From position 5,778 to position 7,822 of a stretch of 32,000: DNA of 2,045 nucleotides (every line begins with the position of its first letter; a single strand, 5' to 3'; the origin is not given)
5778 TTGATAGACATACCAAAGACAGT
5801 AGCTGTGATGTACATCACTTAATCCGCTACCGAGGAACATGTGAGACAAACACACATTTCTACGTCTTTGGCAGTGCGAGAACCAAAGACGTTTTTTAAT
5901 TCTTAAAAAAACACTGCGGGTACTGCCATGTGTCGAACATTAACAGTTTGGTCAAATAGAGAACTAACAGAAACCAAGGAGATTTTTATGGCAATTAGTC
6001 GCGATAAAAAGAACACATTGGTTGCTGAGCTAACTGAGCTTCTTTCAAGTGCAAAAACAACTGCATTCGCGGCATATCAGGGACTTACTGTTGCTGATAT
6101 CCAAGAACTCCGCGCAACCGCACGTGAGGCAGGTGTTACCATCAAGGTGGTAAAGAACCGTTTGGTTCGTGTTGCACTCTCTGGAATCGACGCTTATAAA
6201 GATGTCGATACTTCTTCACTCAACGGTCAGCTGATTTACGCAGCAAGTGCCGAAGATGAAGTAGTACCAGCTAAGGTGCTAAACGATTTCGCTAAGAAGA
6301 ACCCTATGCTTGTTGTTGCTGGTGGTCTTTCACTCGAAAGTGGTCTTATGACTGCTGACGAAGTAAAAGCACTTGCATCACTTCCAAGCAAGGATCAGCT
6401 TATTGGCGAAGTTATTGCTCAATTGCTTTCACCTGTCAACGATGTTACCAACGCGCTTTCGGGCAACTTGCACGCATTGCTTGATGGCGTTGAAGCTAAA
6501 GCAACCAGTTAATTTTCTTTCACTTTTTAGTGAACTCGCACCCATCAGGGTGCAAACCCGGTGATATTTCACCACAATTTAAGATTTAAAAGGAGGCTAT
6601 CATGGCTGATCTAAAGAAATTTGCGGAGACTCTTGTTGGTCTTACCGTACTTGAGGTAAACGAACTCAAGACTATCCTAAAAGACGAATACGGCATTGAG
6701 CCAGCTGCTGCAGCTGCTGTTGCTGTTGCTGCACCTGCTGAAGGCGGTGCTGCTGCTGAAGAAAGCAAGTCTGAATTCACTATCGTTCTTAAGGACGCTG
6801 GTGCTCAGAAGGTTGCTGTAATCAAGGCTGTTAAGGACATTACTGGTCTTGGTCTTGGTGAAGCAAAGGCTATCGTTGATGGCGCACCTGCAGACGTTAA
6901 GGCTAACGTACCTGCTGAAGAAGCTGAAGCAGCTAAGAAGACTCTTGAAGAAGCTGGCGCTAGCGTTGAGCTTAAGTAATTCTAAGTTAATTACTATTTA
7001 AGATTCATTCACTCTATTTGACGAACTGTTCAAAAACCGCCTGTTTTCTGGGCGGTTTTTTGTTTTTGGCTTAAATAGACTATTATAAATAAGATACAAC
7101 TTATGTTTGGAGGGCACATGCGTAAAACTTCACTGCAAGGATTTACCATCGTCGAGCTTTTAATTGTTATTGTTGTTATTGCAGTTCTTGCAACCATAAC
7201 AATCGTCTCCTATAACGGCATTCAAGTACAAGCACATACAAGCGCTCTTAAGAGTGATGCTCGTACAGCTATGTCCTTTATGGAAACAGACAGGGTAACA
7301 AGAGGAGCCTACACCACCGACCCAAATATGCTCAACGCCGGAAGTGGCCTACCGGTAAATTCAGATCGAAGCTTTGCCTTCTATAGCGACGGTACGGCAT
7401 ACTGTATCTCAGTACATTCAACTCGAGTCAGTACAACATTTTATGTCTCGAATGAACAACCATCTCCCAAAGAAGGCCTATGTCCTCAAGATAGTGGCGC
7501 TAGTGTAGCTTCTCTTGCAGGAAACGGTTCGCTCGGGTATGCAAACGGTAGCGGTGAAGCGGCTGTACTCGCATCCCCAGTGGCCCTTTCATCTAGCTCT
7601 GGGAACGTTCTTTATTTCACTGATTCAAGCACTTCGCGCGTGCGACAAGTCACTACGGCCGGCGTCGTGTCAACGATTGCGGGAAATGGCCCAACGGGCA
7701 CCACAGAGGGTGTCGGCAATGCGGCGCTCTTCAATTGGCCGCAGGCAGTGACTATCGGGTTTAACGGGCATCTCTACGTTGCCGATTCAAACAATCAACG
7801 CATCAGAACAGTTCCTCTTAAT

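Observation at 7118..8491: Type IV pilin fused to a six-bladed NHL beta-propeller, encoded alone directly after rplL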

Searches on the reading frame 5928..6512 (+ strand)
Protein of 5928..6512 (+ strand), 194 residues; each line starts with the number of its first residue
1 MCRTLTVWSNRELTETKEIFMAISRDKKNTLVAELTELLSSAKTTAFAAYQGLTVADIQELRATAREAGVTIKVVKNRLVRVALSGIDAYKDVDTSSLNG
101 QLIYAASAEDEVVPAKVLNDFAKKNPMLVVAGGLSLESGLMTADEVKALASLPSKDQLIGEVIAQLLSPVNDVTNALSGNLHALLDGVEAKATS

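Call 3: search_protein_families(library=pfam, proteins=[window:5928-6512:+], max_evalue=0.01)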
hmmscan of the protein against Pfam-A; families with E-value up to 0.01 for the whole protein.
window:5928-6512:+ (194 aa): 1 family
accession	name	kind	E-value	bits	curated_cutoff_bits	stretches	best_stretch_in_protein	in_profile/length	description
PF00466.25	Ribosomal_L10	-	1.1e-22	80.4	22.8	1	25-123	3-100/100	Ribosomal protein L10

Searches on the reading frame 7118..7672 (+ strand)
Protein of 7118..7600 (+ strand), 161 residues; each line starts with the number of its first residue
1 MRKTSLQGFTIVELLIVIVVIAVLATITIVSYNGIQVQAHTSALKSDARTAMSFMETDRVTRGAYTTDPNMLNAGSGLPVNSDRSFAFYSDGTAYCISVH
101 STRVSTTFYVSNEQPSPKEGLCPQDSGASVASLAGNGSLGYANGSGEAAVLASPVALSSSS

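Call 5: search_protein_families(library=ncbifam, proteins=[window:7118-7600:+], max_evalue=1)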
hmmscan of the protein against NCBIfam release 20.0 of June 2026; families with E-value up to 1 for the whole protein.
window:7118-7600:+ (161 aa): 15 families
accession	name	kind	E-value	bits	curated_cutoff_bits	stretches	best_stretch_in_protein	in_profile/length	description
TIGR01710.1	typeII_sec_gspG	equivalog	3.7e-07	30.2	88.85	1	7-84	1-78/134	type II secretion system major pseudopilin GspG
NF007862.0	PRK10574.1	equivalog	9.3e-07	29.1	138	1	6-45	4-44/145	prepilin peptidase-dependent pilin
TIGR02532.1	IV_pilin_GFxxxE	domain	6.7e-06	25.7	16.3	1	7-29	2-24/24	prepilin-type N-terminal cleavage/methylation domain-containing protein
NF007800.0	PRK10506.1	equivalog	1.4e-05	25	158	1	6-60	8-59/163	prepilin peptidase-dependent protein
NF041775.1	typeIV_PilA_Myxo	equivalog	3.3e-05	24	400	1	7-52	11-52/214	type IV pilin protein PilA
TIGR01708.2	typeII_sec_gspH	equivalog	8.1e-05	22.7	80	1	7-36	2-31/169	type II secretion system minor pseudopilin GspH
NF040999.1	pilin_ComGC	equivalog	9.2e-05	22.6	75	1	7-29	2-24/84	competence type IV pilus major pilin ComGC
TIGR02596.1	TIGR02596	subfamily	0.002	18.3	70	1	9-53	1-42/196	Verru_Chthon cassette protein D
TIGR01711.1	gspJ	equivalog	0.0067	16.3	64.85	1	7-58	1-56/192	type II secretion system minor pseudopilin GspJ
NF041013.1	T4P_ComGE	equivalog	0.013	15.6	49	1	5-44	2-41/83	competence type IV pilus minor pilin ComGE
NF040982.1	ComGD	equivalog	0.021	15.2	70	1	7-36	2-35/139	competence type IV pilus minor pilin ComGD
TIGR02599.1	TIGR02599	subfamily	0.022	14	256.5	1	8-52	1-46/361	Verru_Chthon cassette protein C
NF038303.1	EPS_HpsB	equivalog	0.031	14.3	150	1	7-55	3-52/211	hormogonium polysaccharide secretion pseudopilin HpsB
TIGR01946.1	rnfD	subfamily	0.1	11.9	207.05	1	14-100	220-309/327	RnfABCDGE type electron transport complex subunit D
NF047827.1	T3SSXpsH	equivalog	0.12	12.2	160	1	7-47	1-45/145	type II secretion system protein XpsH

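Call 11: find_homologous_proteins(query=window:7118-7507:+, max_evalue=0.001)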
Query seq(130 aa) (130 aa): 1108 proteins with E <= 0.001 among 1140 candidates; the best 120 are listed.
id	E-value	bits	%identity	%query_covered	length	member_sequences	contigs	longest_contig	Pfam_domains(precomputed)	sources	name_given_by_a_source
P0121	1.0e-28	118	52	99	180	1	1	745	PF07963.18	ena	-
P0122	3.3e-17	81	40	88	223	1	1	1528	PF07963.18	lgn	-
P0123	1.1e-16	79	43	93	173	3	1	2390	-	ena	-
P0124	1.6e-16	78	59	63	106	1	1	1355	PF07963.18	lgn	-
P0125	6.5e-16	76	40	94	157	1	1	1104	PF07963.18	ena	-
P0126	2.5e-14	71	40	95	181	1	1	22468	PF07963.18,PF08334.17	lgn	-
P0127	5.0e-13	67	47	71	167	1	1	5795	-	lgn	-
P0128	5.2e-13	67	41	93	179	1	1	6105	PF07963.18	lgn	-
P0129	5.6e-13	67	39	92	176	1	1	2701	PF07963.18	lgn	-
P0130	5.6e-13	67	51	54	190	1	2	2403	PF07963.18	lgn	-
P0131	9.3e-13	66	56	60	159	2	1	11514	PF07963.18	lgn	-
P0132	1.4e-12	66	61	51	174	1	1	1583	PF07963.18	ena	-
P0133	1.5e-12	66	63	48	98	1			PF07963.18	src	-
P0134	1.5e-12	66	39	93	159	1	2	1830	PF07963.18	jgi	jgi:prepilin-type N-terminal cleavage/methylation domain-containing protein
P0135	1.8e-12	65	39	88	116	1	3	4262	PF07963.18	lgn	-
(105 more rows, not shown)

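Call 47: search_protein_representatives(protein=window:7118-7507:+)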
Query: 130 residues. Proteins with E-value up to 0.001 (for the whole library): 13014; up to 1e-10: 1210; up to 1e-30: 0. The best 150 are listed.
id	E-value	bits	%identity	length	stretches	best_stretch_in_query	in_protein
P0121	3.2e-29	117.7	52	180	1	2-129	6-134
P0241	5.5e-25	104.1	45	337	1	2-122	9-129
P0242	6.5e-24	100.6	49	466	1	7-130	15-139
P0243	1.4e-23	99.5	45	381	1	7-127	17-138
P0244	2.2e-23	98.9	43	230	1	2-123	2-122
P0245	2.3e-23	98.9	47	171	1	6-125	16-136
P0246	2.5e-22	95.5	42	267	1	7-123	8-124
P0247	3.5e-22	95.0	44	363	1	7-124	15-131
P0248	9.0e-22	93.7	39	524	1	6-127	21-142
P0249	1.1e-21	93.4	44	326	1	6-123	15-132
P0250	1.2e-21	93.3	44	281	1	6-124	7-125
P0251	1.7e-21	92.8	44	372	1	7-122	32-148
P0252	2.0e-21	92.6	42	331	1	3-128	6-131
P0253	3.0e-21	92.0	42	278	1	6-125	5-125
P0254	4.2e-21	91.6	38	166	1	5-123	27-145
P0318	4.5e-18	81.8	44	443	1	7-124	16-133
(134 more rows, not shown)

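Call 57: find_encoding_contigs(protein=P0242, flank=10000, max_places=2)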
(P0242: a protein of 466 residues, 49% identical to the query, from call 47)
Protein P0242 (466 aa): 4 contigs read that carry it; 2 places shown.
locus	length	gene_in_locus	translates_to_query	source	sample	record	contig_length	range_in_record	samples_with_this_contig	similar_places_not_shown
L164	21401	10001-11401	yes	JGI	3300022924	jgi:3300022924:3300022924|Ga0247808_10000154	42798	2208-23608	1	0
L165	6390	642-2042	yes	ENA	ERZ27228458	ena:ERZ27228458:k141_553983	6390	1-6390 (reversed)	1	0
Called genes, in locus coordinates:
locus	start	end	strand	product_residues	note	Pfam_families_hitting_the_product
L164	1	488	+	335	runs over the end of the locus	PF07963:N_methyl (weak), PF13385:Laminin_G_3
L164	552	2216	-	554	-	PF01565:FAD_binding_4, PF02913:FAD-oxidase_C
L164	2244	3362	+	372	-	PF00687:Ribosomal_L1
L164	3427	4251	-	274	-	-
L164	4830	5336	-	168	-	-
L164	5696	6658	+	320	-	PF22769:DCD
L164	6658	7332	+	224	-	PF02223:Thymidylate_kin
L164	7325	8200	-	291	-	-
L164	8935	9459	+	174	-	PF00466:Ribosomal_L10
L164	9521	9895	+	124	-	PF16320:Ribosomal_L12_N, PF00542:Ribosomal_L12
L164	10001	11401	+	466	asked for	PF07963:N_methyl (faint), PF08450:SGL (faint), PF01731:Arylesterase (faint), PF24684:Vgb_lyase (faint), PF25021:TEN_NHL (faint), PF01436:NHL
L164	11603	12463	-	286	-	-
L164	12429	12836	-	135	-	-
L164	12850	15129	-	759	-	PF25390:WD40_RLD, PF13540:RCC1_2 (faint), PF00415:RCC1, PF00652:Ricin_B_lectin, PF14200:RicinB_lectin_2, PF25390:WD40_RLD, PF14200:RicinB_lectin_2 (weak), PF00415:RCC1, +2 more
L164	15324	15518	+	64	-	-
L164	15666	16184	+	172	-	-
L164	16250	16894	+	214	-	-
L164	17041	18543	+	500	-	PF05496:RuvB_N (weak), PF13191:AAA_16 (faint), PF13177:DNA_pol3_delta2, PF00004:AAA, PF07728:AAA_5 (weak), PF13173:AAA_14 (weak), PF13401:AAA_22 (weak), PF22608:DNAX_ATPase_lid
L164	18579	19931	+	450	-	PF00772:DnaB, PF13481:AAA_25, PF03796:DnaB_C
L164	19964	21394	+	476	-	-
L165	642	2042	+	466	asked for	PF07963:N_methyl (faint), PF08450:SGL (faint), PF01731:Arylesterase (faint), PF24684:Vgb_lyase (faint), PF25021:TEN_NHL (faint), PF01436:NHL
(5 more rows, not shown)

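Call 58: find_encoding_contigs(protein=P0318, flank=10000, max_places=2)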
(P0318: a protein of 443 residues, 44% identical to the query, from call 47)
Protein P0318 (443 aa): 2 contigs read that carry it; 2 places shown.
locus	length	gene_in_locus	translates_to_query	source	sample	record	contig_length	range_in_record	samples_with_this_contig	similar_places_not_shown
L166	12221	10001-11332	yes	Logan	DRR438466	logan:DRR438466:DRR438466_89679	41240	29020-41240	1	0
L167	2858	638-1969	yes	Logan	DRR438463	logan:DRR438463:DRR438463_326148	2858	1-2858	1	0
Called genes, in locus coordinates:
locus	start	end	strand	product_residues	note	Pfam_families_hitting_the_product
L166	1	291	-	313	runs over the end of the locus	PF06481:COX_ARM (faint)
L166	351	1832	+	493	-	PF13396:PLDc_N (weak), PF13091:PLDc_2, PF00614:PLDc, PF13091:PLDc_2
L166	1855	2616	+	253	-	PF02535:Zip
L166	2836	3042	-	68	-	-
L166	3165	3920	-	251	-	PF01061:ABC2_membrane, PF12698:ABC2_membrane_3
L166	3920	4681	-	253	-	PF13175:AAA_15 (faint), PF00005:ABC_tran, PF13304:AAA_21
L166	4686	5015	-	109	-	PF06304:DUF1048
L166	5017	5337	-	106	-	PF03551:PadR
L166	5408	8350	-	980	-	PF13306:LRR_5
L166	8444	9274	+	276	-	PF12833:HTH_18, PF00165:HTH_AraC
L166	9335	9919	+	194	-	PF07963:N_methyl (weak)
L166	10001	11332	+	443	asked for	PF07963:N_methyl (weak), PF14517:Tachylectin (faint), PF08450:SGL (faint), PF24684:Vgb_lyase (faint), PF25021:TEN_NHL (faint), PF01436:NHL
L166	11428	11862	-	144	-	-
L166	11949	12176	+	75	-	-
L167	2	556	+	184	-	?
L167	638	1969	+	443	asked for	PF07963:N_methyl (weak), PF14517:Tachylectin (faint), PF08450:SGL (faint), PF24684:Vgb_lyase (faint), PF25021:TEN_NHL (faint), PF01436:NHL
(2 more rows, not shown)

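Call 65: search_solved_structures(query=window:7118-7507:+, max_evalue=1, show_alignments=1)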
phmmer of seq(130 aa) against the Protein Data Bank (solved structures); distinct sequences matched with E-value up to 1: 20.
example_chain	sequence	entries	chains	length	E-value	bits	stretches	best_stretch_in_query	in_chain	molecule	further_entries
7tgg_A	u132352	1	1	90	6.2e-08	36.2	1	5-57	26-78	Geopilin domain 1 protein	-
2m7g_A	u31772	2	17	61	1.1e-06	32.2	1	9-57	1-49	Geopilin domain 1 protein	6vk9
9egp_A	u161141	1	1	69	3.7e-06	30.5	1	5-56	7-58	Geopilin domain 1 protein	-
6xxd_A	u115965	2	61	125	6e-06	29.8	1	9-101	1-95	PilA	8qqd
8pfb_G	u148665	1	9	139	0.00037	24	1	9-58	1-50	Type IV pilin PilE1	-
9laa_A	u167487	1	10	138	0.0008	22.9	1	5-46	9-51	Type IV pilin protein PilA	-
9lab_B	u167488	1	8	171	0.0031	21.1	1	6-46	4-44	MSHA major pilin subunit MshA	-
8tob_GA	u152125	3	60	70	0.017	18.7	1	10-57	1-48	Fimbrial protein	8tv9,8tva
8tj2_C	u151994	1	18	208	0.02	18.4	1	9-51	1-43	Type IV major pilin protein PilA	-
5wda_A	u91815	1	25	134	0.061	16.9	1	9-75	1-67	General secretion pathway protein G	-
3sok_A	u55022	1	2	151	0.061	16.9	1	9-69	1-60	Fimbrial protein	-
1oqw_A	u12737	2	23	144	0.062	16.9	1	9-46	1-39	Fimbrial protein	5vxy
6xxe_A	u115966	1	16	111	0.065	16.8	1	9-80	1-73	Uncharacterized protein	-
8qqj_J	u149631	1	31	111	0.078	16.5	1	9-79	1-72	Type IV narrow pilus major component PilA5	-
5kua_A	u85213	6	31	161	0.079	16.5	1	9-66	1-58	pilin | Neisseria meningitidis PilE variant SB-GATDH | Neisseria meningitidis PilE, SB-DATDH variant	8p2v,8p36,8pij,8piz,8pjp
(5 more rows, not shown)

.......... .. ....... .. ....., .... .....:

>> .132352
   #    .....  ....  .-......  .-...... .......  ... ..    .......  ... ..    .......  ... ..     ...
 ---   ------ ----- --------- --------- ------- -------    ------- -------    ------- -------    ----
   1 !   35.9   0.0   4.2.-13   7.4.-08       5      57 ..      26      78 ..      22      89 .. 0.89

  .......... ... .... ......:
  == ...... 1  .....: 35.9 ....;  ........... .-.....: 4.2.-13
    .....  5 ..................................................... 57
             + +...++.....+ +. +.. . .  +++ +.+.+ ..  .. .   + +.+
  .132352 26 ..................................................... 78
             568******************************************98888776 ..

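Call 70: search_protein_families(library=pfam, proteins=[L164:12850-15129:-], max_evalue=0.001)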
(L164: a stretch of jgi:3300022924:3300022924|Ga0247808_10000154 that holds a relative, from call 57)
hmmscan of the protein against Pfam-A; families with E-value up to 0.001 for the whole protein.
L164:12850-15129:- (759 aa): 8 families
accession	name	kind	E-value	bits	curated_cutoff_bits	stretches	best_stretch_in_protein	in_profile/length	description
PF25390.1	WD40_RLD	-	1.2e-58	199.6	150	2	178-473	41-311/363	RCC1-like domain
PF00415.24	RCC1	-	2.3e-44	150.2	21.7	4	367-410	2-42/50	Regulator of chromosome condensation (RCC1) repeat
PF13540.12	RCC1_2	-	3.5e-25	87.5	22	2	707-733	4-30/30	Regulator of chromosome condensation (RCC1) repeat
PF00652.28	Ricin_B_lectin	-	6.7e-18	65.5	29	1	441-559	5-119/126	Ricin-type beta-trefoil lectin domain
PF14200.12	RicinB_lectin_2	-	5e-13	50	25.6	2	491-553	22-87/89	Ricin-type beta-trefoil lectin domain-like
PF03498.20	CDtoxinA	-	2.4e-06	27.7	22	1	471-576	42-146/149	Cytolethal distending toxin A/C domain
PF20082.4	DUF6476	-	4.3e-05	23.8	24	0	689-724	40-75/91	Family of unknown function (DUF6476)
PF25384.1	Alsin_RLD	-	0.00023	21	100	0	667-739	242-312/405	Alsin RCC1-like domain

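Call 74: find_homologous_proteins(query=A6, max_evalue=1e-10)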
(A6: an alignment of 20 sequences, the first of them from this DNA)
Query A6 (20 sequences) (185 aa, profile of the alignment): 7881 proteins with E <= 1e-10 among 8000 candidates; the best 120 are listed.
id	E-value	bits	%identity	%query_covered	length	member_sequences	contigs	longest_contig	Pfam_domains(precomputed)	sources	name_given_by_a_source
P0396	3.4e-96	339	35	100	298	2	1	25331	PF07963.18,PF24684.2,PF01436.28,PF25021.2,PF08450.19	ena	-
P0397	1.7e-89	317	32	98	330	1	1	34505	PF07963.18,PF24684.2,PF01436.28,PF25021.2,PF06739.18,PF08450.19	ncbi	ncbi:MAG: prepilin-type N-terminal cleavage/methylation domain-containing protein [Candidatus Saccha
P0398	2.7e-88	313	38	100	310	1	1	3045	PF07963.18,PF01731.27,PF13449.13,PF01436.28,PF25021.2,PF06739.18,PF08450.19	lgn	-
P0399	3.0e-86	306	39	97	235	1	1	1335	PF07963.18,PF01436.28,PF25021.2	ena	-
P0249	1.9e-84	301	43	97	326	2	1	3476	PF07963.18,PF01436.28,PF25021.2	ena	-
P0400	9.9e-79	282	38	98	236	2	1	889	PF07963.18,PF01436.28,PF25021.2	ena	-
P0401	1.3e-66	242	39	99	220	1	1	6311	PF07963.18,PF01436.28,PF25021.2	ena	-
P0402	3.4e-57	212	35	99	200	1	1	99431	PF07963.18,PF01436.28,PF25021.2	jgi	jgi:prepilin-type N-terminal cleavage/methylation domain-containing protein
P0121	3.0e-45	173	52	72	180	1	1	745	PF07963.18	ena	-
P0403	1.7e-44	170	-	-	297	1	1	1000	PF05787.20,PF01436.28,PF25021.2,PF08450.19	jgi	jgi:sugar lactone lactonase YvrE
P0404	8.2e-44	168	41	68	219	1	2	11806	PF07963.18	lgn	-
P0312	1.1e-43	168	36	71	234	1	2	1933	PF07963.18,PF25852.1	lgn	-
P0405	1.5e-42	164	42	65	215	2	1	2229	-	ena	-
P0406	1.5e-42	164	34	75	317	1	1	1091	PF07963.18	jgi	jgi:prepilin-type N-terminal cleavage/methylation domain-containing protein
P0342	3.5e-42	163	44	62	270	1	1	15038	PF13306.13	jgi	jgi:type II secretory pathway pseudopilin PulG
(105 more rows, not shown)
